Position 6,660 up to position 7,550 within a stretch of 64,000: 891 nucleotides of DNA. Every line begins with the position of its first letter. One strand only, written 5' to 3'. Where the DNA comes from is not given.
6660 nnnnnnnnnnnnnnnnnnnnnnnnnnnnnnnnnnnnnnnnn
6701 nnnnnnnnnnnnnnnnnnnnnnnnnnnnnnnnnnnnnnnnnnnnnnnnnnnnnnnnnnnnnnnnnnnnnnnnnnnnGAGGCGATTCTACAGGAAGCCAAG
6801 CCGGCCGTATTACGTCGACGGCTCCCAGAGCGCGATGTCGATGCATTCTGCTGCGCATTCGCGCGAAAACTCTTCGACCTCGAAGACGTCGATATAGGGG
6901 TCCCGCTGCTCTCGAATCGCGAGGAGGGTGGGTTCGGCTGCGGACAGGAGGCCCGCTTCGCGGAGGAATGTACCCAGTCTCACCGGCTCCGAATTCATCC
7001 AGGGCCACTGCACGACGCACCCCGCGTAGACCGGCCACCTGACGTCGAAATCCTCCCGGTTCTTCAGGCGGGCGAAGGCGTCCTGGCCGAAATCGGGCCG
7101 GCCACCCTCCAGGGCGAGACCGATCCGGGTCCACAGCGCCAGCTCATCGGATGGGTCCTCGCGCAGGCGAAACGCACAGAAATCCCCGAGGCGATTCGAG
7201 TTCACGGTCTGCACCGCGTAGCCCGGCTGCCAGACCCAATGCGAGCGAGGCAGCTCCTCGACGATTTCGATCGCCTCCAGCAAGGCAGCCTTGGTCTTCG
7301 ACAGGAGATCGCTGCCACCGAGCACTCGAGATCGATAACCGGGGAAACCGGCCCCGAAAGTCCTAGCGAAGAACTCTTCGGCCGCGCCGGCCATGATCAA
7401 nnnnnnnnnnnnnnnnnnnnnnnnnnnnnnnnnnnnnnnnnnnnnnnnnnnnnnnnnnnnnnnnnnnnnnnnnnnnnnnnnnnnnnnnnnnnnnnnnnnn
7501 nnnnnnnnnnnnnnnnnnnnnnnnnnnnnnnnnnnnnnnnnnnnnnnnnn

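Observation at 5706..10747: NHEJ locus in which ku is apparently co-transcribed with three uncharacterised genes (DUF1304 membrane protein, a 196-aa protein, a 356-aa secreted protein); LigD has the order ligase-polymerase with no phosphoesterase domain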

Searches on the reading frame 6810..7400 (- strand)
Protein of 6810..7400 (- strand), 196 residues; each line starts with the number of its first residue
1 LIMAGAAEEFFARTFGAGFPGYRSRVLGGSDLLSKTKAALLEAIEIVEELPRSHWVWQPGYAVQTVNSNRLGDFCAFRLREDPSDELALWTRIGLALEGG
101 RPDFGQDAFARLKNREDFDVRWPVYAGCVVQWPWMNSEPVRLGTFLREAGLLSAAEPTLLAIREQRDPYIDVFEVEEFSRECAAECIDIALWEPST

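Call 4: search_protein_families(library=pfam, proteins=[window:6810-7400:-], max_evalue=0.01)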
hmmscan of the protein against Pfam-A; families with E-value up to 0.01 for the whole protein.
window:6810-7400:- (196 aa): 0 families

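Call 5: search_protein_families(library=ncbifam, proteins=[window:6810-7400:-], max_evalue=0.01)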
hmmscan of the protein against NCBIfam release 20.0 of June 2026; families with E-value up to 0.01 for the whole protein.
window:6810-7400:- (196 aa): 0 families

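Call 8: find_homologous_proteins(query=window:6810-7400:-)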
Query window:6810-7400:- (196 aa): 21 proteins with E <= 0.001 among 455 candidates.
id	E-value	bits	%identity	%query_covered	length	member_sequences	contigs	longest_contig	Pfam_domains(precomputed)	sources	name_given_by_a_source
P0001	3.1e-128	443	100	99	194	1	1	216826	-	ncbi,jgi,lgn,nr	ncbi:MAG TPA: hypothetical protein VGX68_17390 [Thermoanaerobaculia bacterium]|jgi:hypothetical prot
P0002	3.4e-103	362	82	98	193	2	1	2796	-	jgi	jgi:hypothetical protein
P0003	4.5e-95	335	77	98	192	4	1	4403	-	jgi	jgi:hypothetical protein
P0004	7.6e-91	321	74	98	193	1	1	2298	-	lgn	-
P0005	4.5e-85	302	70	100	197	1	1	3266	-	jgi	jgi:hypothetical protein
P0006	4.5e-83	296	71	96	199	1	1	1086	-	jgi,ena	-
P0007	1.2e-82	294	69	96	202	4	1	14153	-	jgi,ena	-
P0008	3.7e-82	293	67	97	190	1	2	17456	-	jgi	jgi:hypothetical protein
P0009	5.2e-81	289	69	95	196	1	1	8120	-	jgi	jgi:hypothetical protein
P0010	1.6e-80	288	68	97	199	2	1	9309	-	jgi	jgi:hypothetical protein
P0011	2.0e-79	284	68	97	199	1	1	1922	-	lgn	-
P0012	1.6e-78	281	67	97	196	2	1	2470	-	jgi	jgi:hypothetical protein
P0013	1.3e-76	275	67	94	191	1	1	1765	-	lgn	-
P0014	1.5e-75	271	66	89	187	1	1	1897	-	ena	-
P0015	1.9e-72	261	63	97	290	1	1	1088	-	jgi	jgi:hypothetical protein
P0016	2.2e-72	261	65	95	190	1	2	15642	-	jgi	jgi:hypothetical protein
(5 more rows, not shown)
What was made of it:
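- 6810..7394 (-): Orphan acidic all-helical cytoplasmic protein, 194 aa from ATG 7394 or 196 aa from TTG 7400. 21 close homologs (call 8).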

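Call 10: find_encoding_contigs(protein=P0008, flank=8000, max_places=3)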
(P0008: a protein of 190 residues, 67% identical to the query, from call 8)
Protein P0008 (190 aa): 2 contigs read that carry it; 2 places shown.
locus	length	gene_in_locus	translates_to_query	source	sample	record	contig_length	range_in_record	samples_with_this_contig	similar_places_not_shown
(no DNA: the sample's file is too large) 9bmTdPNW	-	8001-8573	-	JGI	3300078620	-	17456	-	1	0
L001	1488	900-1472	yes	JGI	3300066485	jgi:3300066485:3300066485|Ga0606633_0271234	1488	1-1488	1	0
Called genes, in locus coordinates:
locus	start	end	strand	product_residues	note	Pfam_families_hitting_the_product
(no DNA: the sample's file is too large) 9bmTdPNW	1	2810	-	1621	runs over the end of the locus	PF02786:CPSase_L_D2, PF02785:Biotin_carb_C, PF00364:Biotin_lipoyl, PF08326:ACC_central, PF01039:Carboxyl_trans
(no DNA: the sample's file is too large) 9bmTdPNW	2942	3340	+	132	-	PF12680:SnoaL_2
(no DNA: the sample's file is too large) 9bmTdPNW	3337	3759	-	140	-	PF01850:PIN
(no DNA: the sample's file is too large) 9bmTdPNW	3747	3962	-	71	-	-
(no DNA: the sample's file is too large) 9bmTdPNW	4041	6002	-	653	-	PF01068:DNA_ligase_A_M, PF04679:DNA_ligase_A_C, PF21686:LigD_Prim-Pol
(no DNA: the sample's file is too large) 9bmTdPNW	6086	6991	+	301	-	PF02735:Ku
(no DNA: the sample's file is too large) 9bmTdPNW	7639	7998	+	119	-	PF06993:DUF1304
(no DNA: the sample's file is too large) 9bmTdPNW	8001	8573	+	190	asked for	-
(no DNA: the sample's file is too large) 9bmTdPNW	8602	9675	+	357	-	-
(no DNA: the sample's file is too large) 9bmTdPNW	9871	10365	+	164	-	PF08843:AbiEii (weak)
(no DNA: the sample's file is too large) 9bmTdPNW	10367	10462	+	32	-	?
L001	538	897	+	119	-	PF06993:DUF1304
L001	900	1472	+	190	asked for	-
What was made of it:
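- The same four-gene order occurs in one other contig (call 10). In the other four-gene contig, ku and DUF1304 are 650 bp apart (call 10). An AbiEii-like gene follows it in the P0008 contig (call 10).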

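Call 11: find_encoding_contigs(protein=P0007, flank=8000, max_places=3)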
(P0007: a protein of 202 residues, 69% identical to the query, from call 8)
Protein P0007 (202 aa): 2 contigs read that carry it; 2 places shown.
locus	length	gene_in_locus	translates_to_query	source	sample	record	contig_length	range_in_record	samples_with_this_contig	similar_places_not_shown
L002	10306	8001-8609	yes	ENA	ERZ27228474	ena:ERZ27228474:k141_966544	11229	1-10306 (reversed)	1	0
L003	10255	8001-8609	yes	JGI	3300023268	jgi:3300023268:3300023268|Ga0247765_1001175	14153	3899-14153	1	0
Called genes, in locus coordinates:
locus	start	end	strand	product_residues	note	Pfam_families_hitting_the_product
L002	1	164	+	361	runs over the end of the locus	?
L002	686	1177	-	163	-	-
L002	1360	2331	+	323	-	PF13289:SIR2_2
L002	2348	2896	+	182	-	PF06508:QueC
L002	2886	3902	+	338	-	-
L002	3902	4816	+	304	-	PF18144:SMODS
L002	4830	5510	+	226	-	-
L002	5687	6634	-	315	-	PF00583:Acetyltransf_1, PF13508:Acetyltransf_7 (weak)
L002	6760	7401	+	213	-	PF05635:23S_rRNA_IVP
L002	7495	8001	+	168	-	PF05163:DinB (weak)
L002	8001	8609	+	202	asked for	-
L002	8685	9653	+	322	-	PF07719:TPR_2 (faint), PF13428:TPR_14 (faint)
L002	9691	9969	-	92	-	-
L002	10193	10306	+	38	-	?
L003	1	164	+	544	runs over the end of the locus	PF02254:TrkA_N, PF02080:TrkA_C, PF02254:TrkA_N, PF02080:TrkA_C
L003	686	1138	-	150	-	-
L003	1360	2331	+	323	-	PF13289:SIR2_2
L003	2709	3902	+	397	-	-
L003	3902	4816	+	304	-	PF18144:SMODS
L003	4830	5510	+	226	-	-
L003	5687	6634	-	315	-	PF00583:Acetyltransf_1, PF13508:Acetyltransf_7 (weak)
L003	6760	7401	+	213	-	PF05635:23S_rRNA_IVP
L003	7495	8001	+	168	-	PF05163:DinB (weak)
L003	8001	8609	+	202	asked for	-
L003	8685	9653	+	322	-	PF07719:TPR_2 (faint), PF13428:TPR_14 (faint)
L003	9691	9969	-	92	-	-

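Call 12: find_encoding_contigs(protein=P0016, flank=8000, max_places=3)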
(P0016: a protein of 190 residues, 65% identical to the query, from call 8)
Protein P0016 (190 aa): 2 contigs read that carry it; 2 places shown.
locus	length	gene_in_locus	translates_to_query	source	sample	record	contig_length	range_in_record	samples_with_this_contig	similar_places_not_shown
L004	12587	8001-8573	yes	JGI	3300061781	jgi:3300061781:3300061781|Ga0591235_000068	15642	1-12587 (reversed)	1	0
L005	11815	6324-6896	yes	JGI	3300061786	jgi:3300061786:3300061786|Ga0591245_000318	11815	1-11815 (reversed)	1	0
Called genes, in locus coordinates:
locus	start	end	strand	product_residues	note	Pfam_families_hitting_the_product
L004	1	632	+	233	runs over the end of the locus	-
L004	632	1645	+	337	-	PF12275:DUF3616 (faint)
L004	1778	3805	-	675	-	PF00082:Peptidase_S8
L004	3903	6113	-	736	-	PF14559:TPR_19 (faint), PF00515:TPR_1 (faint), PF07719:TPR_2 (faint), PF13181:TPR_8 (faint), PF13424:TPR_12 (weak), PF12770:CHAT, PF03568:Separin_C (weak), PF01364:Peptidase_C25 (weak)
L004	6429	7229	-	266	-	-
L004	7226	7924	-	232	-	-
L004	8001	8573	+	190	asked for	-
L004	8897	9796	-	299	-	PF01738:DLH, PF02129:Peptidase_S15, PF00561:Abhydrolase_1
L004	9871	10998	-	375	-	-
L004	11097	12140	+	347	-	-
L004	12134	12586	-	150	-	?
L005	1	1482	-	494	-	?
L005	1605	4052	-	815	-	PF12770:CHAT, PF03568:Separin_C (weak)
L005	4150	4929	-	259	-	-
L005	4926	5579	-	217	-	-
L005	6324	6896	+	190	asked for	-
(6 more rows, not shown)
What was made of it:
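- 196-aa homologs lie next to ParE/PhdYeFM, and in L002/L003 lie 3-6.5 kb downstream of SIR2 and SMODS genes on the same contigs (calls 11, 12).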

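Call 22: predict_structure(alignment_id=A1)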
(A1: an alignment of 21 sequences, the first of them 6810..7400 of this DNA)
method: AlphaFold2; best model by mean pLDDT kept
length: 196 residues; sequences in the alignment: 21
mean_pLDDT: 85.1   pTM: 0.85
mean pLDDT of the five models: 85.1, 84.8, 84.6, 82.7, 81.7
residues with pLDDT >= 90: 105; 70-90: 70; 50-70: 8; < 50: 13
segments of 3 or more residues with pLDDT < 50: 1-3, 56-63
pLDDT, mean of each block of 10 residues (from residue 1): 67 84 77 92 87 48 69 90 96 88 91 94 94 83 95 97 95 82 93 74
secondary structure, 60 per line:
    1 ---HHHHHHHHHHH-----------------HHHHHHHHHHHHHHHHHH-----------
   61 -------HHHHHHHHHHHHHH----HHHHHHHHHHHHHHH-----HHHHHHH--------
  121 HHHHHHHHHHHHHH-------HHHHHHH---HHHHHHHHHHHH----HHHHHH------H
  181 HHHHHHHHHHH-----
elements in order: H4-14 H32-49 H68-81 H86-100 H106-112 H121-134 H142-148 H152-163 H168-173 H180-191

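Call 26: fold_search(model_id=the predicted structure, library=pdb)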
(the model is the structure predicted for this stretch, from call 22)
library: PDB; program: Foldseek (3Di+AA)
matches with E <= 10: 39; with E <= 0.001: 0
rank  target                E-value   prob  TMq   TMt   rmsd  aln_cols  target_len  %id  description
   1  7xux_B                4.0e+00  0.02  0.16  0.11  16.9       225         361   13  Crystal structure of a FIC domain containnig protein (released 2022-12-21)
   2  9f1v                  4.2e+00  0.04  0.20  0.19  16.1       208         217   12  Crystal structure of Borrelia burgdorferi CspZ-YA (released 2025-04-16)
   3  4rgl                  4.4e+00  0.03  0.17  0.12  17.3       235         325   13  Crystal structure of a Fic family protein (Dde_2494) from Desulfovibrio desulfuricans G20 at 2.70 A resolution (released 2014-10-29)
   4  8qai_A                4.4e+00  0.03  0.15  0.10  16.1       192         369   14  X-ray crystal structure of a de novo designed single-chain parallel coiled-coil alpha-helical barrel with 7 inner heli (released 2024-07-03)
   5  8cut_A                4.6e+00  0.16  0.33  0.44   8.9       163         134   15  Accurate computational design of genetically encoded 3D protein crystals (released 2023-11-01)
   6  2j8s_A                4.8e+00  0.03  0.17  0.06  15.3       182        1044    8  Drug Export Pathway of Multidrug Exporter AcrB Revealed by DARPin Inhibitors (released 2007-01-23)
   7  8odn_B                5.3e+00  0.10  0.30  0.31  11.5       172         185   16  RcpA-TadD with C13 symmetry from the Pseudomonas aeruginosa Tight Adherence Secretion System (released 2023-09-27)
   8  2q7f_A                5.3e+00  0.08  0.29  0.29  12.5       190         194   18  Crystal structure of YrrB: a TPR protein with an unusual peptide-binding site (released 2007-08-07)
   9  9rtt_Q                5.8e+00  0.08  0.25  0.07  12.5       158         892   15  Activated Elongation Complex with IWS1 and ELOF1 (released 2025-09-03)
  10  8brd_D                5.8e+00  0.01  0.13  0.11  20.9       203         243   14  Mechanisms of ion selectivity and rotor coupling in the bacterial flagellar sodium-driven stator unit (released 2023-06-14)
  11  3hc8                  6.1e+00  0.01  0.14  0.11  17.5       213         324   11  Investigation of Aminopyridiopyrazinones as PDE5 Inhibitors: Evaluation of Modifications to the Central Ring System. (released 2009-07-07)
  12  7y4i_B                6.7e+00  0.09  0.32  0.10  12.0       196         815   14  Crystal structure of SPINDLY in complex with GDP (released 2022-12-07)
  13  4xi0_F                6.7e+00  0.06  0.26  0.28  12.1       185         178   11  MamA 41-end from Desulfovibrio magneticus RS-1 (released 2015-08-19)
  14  3hym_B                7.0e+00  0.08  0.29  0.20  11.4       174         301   13  Insights into Anaphase Promoting Complex TPR subdomain assembly from a CDC26-APC6 structure (released 2009-08-11)
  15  8y9r_A                7.0e+00  0.03  0.19  0.15  13.4       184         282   12  Crystal structure of Spiral2 microtubule-binding domain from Physcomitrella patens (released 2024-12-18)
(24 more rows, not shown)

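Call 29: search_protein_families(library=padloc, proteins=[window:6810-7400:-], max_evalue=0.1)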
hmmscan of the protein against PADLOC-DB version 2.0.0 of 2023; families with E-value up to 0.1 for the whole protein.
window:6810-7400:- (196 aa): 0 families

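Call 30: search_protein_families(library=phrogs, proteins=[window:6810-7400:-], max_evalue=0.1)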
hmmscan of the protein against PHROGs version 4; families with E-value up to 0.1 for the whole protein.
window:6810-7400:- (196 aa): 0 families

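Call 33: search_protein_representatives(alignment_id=A1)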
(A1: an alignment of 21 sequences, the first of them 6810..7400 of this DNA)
Query: 21 sequences, 195 profile positions. Proteins with E-value up to 0.001 (for the whole library): 101; up to 1e-10: 30; up to 1e-30: 5. The best 101 are listed.
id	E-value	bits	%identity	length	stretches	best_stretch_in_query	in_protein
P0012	2.1e-101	353.7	-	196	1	1-194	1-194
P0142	2.3e-51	190.4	-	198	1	3-192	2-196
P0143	1.9e-42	161.3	-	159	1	9-168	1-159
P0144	2.1e-41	157.9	-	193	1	3-194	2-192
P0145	6.9e-39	149.7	-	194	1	4-193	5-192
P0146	3.9e-26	108.1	-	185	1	2-184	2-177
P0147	2.6e-25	105.4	-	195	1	1-191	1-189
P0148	7.8e-24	100.6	-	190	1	11-190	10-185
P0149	8.7e-23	97.2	-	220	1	5-166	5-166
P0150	5.8e-22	94.5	-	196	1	7-184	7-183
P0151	1.6e-20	89.8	-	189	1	4-191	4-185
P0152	4.1e-20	88.5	-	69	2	2-43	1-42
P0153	4.8e-17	78.4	-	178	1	5-170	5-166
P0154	1.7e-15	73.4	-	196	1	27-157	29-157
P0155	4.9e-14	68.6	-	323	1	27-162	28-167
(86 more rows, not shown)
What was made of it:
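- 6810..7394 (-): 101 representative clusters by profile search (call 33).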

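Call 35: search_protein_families(library=pfam, alignment_id=A3, max_evalue=0.01)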
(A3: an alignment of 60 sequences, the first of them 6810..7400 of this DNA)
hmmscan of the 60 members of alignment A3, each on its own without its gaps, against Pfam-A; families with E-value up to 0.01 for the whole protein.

A. member 1, window:6810-7400:- (196 aa): 0 families

B. families by the number of members that match (of 60 scanned): 18 families
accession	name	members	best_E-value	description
PF00084.26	Sushi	1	5.5e-82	Sushi repeat (SCR repeat)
PF13424.12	TPR_12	1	5.8e-23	Tetratricopeptide repeat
PF13174.12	TPR_6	1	5.4e-22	Tetratricopeptide repeat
PF14559.12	TPR_19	1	2.8e-15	Tetratricopeptide repeat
PF13432.12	TPR_16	1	1.2e-11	Tetratricopeptide repeat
PF07719.23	TPR_2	1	3.9e-11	Tetratricopeptide repeat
PF13181.12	TPR_8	1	3.3e-10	Tetratricopeptide repeat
PF13428.12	TPR_14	1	3.9e-10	Tetratricopeptide repeat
PF08845.15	SymE_toxin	1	1.9e-08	Toxin SymE, type I toxin-antitoxin system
PF00515.34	TPR_1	1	1e-06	Tetratricopeptide repeat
PF13525.12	YfiO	1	4.4e-06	Outer membrane lipoprotein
PF25173.1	Beta-prop_WDR3_1st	1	3.9e-05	WDR3 first beta-propeller domain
PF22205.1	Csm6_6H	1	0.00033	Csm6 6H domain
PF09976.15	TPR_21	1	0.0005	Tetratricopeptide repeat-like domain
PF18125.6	RlmM_FDX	1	0.00079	RlmM ferredoxin-like domain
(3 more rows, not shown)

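Call 36: search_solved_structures(query=A3, max_evalue=1)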
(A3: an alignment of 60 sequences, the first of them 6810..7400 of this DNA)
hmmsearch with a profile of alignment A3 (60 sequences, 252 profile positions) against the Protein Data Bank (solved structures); distinct sequences matched with E-value up to 1: 2.
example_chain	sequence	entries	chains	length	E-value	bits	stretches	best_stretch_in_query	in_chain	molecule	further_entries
5iww_D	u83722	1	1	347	0.28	14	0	197-197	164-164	PLS9-PPR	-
9cc5_A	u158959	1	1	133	0.51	13.1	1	15-69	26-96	Amylin-NHO-22 Binder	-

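Call 60: find_encoding_contigs(protein=P0009, flank=4000, max_places=1)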
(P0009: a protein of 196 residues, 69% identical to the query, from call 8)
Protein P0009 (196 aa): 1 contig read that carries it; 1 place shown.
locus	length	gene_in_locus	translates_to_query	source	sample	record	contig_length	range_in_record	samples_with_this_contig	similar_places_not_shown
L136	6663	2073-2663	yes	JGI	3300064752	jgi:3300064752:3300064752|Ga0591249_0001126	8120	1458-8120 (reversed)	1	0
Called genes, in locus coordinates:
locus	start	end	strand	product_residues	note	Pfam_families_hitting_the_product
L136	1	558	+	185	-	PF02254:TrkA_N, PF02080:TrkA_C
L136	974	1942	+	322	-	PF13424:TPR_12 (faint), PF00515:TPR_1 (faint), PF07719:TPR_2 (faint)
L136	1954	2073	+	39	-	-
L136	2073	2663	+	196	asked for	-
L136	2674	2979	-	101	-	-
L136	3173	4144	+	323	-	PF00005:ABC_tran, PF13304:AAA_21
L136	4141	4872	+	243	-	PF12730:ABC2_membrane_4 (weak), PF12679:ABC2_membrane_2, PF12698:ABC2_membrane_3 (weak), PF13346:ABC2_membrane_5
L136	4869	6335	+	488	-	PF23357:DUF7088, PF09822:ABC_transp_aux, PF14258:DUF4350 (weak), PF23355:IFT52_GIFT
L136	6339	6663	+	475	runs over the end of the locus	PF14238:DUF4340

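Call 61: find_encoding_contigs(protein=P0010, flank=4000, max_places=1)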
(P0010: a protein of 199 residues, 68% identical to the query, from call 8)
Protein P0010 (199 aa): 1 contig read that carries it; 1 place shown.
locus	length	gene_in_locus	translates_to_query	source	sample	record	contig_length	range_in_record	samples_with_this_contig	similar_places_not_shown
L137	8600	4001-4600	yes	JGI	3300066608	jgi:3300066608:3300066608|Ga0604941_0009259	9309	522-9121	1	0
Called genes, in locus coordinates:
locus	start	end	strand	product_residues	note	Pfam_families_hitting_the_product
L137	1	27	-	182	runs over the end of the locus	?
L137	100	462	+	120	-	PF06262:Zincin_1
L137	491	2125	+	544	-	PF02254:TrkA_N, PF02080:TrkA_C, PF02254:TrkA_N, PF02080:TrkA_C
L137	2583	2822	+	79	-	-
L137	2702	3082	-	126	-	-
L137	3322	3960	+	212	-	PF05635:23S_rRNA_IVP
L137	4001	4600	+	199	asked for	-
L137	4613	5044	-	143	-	-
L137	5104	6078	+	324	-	PF00005:ABC_tran, PF13304:AAA_21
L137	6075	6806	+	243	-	PF12730:ABC2_membrane_4 (weak), PF12679:ABC2_membrane_2, PF12698:ABC2_membrane_3 (weak), PF13346:ABC2_membrane_5 (weak)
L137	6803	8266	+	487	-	PF23357:DUF7088, PF09822:ABC_transp_aux, PF14258:DUF4350 (weak), PF23355:IFT52_GIFT (weak)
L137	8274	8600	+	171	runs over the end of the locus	?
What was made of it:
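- The 196-aa gene lies in non-Ku contexts elsewhere (calls 11, 12, 60, 61).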
